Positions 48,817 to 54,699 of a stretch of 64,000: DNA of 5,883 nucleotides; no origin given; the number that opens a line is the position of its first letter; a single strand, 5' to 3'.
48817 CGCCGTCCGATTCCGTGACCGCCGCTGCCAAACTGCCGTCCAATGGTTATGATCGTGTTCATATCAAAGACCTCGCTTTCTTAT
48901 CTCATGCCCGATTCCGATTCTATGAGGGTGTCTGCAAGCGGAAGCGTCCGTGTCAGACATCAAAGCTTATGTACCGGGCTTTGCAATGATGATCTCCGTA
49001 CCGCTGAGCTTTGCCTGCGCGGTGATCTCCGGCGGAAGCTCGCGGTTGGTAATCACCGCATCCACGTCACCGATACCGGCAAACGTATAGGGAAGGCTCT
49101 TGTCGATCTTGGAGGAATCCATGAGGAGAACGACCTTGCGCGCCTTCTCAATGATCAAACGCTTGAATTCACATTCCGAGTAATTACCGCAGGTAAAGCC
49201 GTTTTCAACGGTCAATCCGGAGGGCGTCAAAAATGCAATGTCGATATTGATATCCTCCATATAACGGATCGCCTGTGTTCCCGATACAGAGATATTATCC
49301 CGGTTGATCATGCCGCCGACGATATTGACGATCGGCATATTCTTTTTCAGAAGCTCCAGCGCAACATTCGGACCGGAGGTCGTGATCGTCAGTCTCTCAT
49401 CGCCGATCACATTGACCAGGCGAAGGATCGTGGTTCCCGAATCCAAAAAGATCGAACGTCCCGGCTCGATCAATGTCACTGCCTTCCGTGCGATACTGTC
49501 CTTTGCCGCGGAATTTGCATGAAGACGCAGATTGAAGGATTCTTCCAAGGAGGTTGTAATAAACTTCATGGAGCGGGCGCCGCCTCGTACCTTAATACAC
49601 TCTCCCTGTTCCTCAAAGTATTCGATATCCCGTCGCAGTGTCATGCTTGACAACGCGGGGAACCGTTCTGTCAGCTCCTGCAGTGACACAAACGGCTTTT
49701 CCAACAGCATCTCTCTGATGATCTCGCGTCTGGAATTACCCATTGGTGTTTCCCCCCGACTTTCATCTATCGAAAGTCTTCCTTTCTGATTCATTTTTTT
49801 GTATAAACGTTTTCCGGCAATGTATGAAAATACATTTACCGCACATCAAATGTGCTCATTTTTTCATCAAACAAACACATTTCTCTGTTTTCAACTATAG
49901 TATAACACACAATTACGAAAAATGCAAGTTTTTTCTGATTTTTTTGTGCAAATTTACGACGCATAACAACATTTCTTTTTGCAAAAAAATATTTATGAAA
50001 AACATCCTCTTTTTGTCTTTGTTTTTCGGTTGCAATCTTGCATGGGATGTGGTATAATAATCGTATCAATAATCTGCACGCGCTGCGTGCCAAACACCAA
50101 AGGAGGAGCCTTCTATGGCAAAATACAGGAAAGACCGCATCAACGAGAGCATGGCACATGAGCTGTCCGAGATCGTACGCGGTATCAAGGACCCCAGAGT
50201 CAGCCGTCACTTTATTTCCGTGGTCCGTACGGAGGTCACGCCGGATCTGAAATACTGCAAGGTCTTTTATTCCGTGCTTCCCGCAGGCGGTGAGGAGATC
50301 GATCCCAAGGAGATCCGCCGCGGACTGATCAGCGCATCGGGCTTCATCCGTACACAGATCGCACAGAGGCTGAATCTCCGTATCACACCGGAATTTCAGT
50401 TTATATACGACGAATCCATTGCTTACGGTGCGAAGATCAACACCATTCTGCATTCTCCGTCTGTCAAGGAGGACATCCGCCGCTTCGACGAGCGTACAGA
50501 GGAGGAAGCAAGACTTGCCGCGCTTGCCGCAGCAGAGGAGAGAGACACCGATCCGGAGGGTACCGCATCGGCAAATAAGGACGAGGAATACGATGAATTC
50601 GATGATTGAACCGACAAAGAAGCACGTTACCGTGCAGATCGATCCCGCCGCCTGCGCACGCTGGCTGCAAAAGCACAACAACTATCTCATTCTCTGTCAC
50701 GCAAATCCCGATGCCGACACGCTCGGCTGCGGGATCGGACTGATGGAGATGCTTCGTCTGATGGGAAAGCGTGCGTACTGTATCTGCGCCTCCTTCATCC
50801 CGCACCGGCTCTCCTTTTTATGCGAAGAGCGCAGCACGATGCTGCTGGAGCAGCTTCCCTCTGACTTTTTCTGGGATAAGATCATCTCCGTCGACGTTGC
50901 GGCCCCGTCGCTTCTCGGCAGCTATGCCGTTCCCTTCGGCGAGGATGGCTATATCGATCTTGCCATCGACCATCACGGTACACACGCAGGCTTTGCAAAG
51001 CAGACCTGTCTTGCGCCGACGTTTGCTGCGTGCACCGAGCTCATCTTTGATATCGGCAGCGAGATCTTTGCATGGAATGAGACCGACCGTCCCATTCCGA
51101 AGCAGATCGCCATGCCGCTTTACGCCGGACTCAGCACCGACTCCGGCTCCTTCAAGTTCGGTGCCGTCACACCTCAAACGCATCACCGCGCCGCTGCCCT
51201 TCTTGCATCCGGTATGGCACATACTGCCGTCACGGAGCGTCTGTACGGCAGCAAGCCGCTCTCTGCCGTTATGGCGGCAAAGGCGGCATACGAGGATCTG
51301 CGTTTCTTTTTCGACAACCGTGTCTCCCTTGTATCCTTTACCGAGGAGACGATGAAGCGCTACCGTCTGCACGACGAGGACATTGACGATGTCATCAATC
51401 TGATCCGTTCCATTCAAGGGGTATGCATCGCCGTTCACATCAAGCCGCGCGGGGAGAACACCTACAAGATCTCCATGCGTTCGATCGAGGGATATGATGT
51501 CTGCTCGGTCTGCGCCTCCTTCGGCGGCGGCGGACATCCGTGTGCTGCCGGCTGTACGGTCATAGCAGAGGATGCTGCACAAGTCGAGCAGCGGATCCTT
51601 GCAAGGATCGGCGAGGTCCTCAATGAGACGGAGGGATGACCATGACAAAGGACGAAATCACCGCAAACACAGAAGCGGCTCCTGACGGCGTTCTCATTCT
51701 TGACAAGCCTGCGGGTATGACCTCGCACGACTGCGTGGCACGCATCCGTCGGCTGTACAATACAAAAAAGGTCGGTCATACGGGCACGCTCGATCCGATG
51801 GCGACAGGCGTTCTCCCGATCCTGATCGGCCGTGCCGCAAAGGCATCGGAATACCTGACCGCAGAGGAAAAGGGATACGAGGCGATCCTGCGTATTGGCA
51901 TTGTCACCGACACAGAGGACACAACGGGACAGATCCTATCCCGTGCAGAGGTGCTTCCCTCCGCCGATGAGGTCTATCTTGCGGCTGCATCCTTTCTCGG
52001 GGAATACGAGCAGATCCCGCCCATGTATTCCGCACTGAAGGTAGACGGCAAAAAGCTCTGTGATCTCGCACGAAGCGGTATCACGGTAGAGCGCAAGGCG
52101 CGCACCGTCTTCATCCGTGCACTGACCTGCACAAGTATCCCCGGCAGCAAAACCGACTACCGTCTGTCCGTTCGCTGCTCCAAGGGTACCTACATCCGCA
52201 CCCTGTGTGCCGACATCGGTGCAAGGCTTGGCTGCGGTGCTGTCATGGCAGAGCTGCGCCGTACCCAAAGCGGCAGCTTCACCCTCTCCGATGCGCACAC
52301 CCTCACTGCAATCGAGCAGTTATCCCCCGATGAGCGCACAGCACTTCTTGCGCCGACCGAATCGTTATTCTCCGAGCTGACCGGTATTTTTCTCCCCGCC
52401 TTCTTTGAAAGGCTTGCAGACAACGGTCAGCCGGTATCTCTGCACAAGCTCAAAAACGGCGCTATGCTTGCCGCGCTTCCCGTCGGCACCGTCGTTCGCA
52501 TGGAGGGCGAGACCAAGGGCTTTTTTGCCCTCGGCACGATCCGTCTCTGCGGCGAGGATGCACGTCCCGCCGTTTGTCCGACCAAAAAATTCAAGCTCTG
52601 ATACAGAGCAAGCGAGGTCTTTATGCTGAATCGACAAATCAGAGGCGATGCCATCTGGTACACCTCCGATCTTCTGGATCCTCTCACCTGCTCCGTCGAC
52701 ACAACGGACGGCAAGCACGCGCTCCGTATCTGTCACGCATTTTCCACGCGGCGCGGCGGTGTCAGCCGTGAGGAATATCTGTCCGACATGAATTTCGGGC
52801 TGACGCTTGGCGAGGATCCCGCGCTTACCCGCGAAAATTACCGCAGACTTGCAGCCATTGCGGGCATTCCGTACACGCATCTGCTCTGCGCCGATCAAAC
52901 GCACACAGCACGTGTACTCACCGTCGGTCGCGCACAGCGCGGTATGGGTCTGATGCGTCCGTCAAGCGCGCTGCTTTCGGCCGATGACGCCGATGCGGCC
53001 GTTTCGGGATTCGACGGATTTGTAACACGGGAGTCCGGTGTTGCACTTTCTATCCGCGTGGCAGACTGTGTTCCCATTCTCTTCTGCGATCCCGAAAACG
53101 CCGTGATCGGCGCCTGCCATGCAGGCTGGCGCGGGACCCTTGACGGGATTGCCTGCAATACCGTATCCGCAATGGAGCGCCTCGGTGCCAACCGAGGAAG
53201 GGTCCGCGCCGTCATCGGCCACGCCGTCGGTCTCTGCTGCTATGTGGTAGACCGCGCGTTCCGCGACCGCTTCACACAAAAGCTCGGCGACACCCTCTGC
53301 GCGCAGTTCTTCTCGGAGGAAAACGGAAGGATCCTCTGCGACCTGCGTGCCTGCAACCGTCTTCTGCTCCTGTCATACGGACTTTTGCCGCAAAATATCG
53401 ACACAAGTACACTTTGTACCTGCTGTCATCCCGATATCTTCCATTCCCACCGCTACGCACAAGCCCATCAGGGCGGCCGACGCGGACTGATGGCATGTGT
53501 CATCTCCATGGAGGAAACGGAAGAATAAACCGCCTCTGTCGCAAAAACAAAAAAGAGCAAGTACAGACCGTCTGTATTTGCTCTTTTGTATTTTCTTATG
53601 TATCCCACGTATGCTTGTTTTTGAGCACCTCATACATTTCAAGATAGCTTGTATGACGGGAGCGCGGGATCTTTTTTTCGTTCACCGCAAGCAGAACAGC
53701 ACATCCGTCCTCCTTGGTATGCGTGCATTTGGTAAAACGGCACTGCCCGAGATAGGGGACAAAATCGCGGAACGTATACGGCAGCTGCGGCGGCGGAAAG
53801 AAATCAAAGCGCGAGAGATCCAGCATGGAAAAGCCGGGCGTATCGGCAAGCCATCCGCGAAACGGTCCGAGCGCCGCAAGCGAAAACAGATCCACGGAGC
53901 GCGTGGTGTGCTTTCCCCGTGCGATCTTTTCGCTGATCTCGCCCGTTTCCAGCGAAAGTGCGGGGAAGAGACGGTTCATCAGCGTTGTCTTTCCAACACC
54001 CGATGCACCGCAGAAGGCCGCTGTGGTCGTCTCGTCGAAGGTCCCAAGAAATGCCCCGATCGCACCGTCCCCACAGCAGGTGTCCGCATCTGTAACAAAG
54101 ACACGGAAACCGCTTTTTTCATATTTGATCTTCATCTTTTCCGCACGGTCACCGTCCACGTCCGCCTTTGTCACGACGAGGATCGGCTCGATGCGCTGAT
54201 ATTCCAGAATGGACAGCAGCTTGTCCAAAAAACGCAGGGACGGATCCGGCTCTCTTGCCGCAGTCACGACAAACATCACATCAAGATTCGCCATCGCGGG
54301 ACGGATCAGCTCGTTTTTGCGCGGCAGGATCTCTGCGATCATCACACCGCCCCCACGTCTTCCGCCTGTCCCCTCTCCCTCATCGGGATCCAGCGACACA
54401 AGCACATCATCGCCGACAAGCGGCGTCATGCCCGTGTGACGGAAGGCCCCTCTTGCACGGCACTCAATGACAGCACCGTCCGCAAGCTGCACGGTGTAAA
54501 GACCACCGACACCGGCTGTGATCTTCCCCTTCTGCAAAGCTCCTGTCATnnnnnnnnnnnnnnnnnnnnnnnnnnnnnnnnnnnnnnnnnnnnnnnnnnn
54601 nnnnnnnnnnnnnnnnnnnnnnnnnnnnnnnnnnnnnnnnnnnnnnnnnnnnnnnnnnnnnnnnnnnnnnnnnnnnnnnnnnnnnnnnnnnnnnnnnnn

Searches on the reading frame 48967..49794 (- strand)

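Call 36: search_protein_families(library=pfam, proteins=[window:48967-49794:-], max_evalue=0.001)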
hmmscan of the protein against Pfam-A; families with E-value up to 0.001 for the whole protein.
window:48967-49794:- (275 aa): 3 families
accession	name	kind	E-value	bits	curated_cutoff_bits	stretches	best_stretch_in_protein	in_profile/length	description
PF00455.28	DeoRC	-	5.5e-42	143.9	31.8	1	94-250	2-159/160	DeoR C terminal sensor domain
PF08220.18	HTH_DeoR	-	1.5e-11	44.3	21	1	22-76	1-54/57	DeoR-like helix-turn-helix domain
PF08279.18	HTH_11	-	0.00095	19.4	25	0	23-66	2-45/55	HTH domain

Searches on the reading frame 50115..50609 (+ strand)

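Call 35: search_protein_families(library=pfam, proteins=[window:50115-50609:+], max_evalue=0.001)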
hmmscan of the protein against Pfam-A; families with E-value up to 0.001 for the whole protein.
window:50115-50609:+ (164 aa): 1 family
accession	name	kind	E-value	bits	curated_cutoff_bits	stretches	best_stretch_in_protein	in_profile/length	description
PF02033.23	RBFA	-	3.7e-31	108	34.7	1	5-112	1-105/105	Ribosome-binding factor A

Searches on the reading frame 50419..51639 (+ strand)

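Call 35: search_protein_families(library=pfam, proteins=[window:50419-51639:+], max_evalue=0.001)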
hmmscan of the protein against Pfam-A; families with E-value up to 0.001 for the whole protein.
window:50419-51639:+ (406 aa): 2 families
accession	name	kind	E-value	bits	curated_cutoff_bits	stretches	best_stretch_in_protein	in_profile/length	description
PF01368.27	DHH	-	8.2e-11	42.7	28.1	1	90-237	3-124/125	DHH family, N-terminal domain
PF02272.25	DHHA1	-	2e-10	41.5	25.9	1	315-399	11-98/102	DHHA1 domain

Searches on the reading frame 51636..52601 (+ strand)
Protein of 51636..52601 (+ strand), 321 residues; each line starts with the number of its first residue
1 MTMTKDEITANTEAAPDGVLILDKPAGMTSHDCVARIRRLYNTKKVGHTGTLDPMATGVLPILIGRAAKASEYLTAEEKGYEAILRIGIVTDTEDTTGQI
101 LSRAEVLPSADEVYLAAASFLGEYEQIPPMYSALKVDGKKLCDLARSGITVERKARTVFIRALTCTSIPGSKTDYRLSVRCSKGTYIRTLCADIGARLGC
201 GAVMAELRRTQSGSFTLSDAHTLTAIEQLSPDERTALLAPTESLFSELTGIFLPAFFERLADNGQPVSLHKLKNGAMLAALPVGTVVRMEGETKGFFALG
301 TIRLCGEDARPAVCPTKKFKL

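Call 35: search_protein_families(library=pfam, proteins=[window:51636-52601:+], max_evalue=0.001)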
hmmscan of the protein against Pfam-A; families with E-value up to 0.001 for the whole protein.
window:51636-52601:+ (321 aa): 2 families
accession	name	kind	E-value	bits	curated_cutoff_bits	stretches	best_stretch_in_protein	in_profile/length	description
PF01509.24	TruB_N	-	1.6e-50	171.8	27.3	1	38-187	1-149/149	TruB family pseudouridylate synthase (N terminal domain)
PF16198.10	TruB_C_2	-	4e-16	59.3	29.3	1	188-245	1-65/66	tRNA pseudouridylate synthase B C-terminal domain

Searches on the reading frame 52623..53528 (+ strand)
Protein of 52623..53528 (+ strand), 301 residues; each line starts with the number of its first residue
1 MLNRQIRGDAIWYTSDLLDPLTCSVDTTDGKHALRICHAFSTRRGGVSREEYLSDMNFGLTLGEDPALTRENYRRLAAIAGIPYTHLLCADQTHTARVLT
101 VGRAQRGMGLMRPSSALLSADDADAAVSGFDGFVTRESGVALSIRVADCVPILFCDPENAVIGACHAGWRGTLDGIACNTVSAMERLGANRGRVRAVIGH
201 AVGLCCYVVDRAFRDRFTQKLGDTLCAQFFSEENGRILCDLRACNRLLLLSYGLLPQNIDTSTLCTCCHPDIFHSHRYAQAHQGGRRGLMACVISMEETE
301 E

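Call 35: search_protein_families(library=pfam, proteins=[window:52623-53528:+], max_evalue=0.001)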
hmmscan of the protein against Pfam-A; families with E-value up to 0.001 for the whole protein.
window:52623-53528:+ (301 aa): 1 family
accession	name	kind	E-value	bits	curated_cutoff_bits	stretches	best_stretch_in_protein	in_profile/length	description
PF02578.20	Cu-oxidase_4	-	3.3e-66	223.5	22.9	1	41-294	1-237/238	Multi-copper polyphenol oxidoreductase laccase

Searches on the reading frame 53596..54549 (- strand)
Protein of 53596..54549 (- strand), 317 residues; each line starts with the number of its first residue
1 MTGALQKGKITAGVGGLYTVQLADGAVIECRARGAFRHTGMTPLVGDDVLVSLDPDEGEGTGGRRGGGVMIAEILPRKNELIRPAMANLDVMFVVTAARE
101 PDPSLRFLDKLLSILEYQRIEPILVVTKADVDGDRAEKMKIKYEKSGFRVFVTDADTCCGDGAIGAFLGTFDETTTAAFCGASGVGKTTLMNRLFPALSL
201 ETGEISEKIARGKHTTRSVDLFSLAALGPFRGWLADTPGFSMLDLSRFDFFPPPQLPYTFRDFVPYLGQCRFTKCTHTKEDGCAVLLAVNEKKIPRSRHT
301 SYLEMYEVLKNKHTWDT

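Call 35: search_protein_families(library=pfam, proteins=[window:53596-54549:-], max_evalue=0.001)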
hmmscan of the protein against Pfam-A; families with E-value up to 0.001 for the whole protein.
window:53596-54549:- (317 aa): 3 families
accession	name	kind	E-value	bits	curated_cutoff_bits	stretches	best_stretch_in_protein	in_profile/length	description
PF03193.22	RsgA_GTPase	-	1.7e-42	145.6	30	1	74-245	1-173/174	RsgA GTPase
PF16745.11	RsgA_N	-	1.8e-15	56.8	27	1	7-56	1-49/54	RsgA N-terminal domain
PF01926.29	MMR_HSR1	-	6.8e-06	26.6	21.9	1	177-240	2-56/113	50S ribosome-binding GTPase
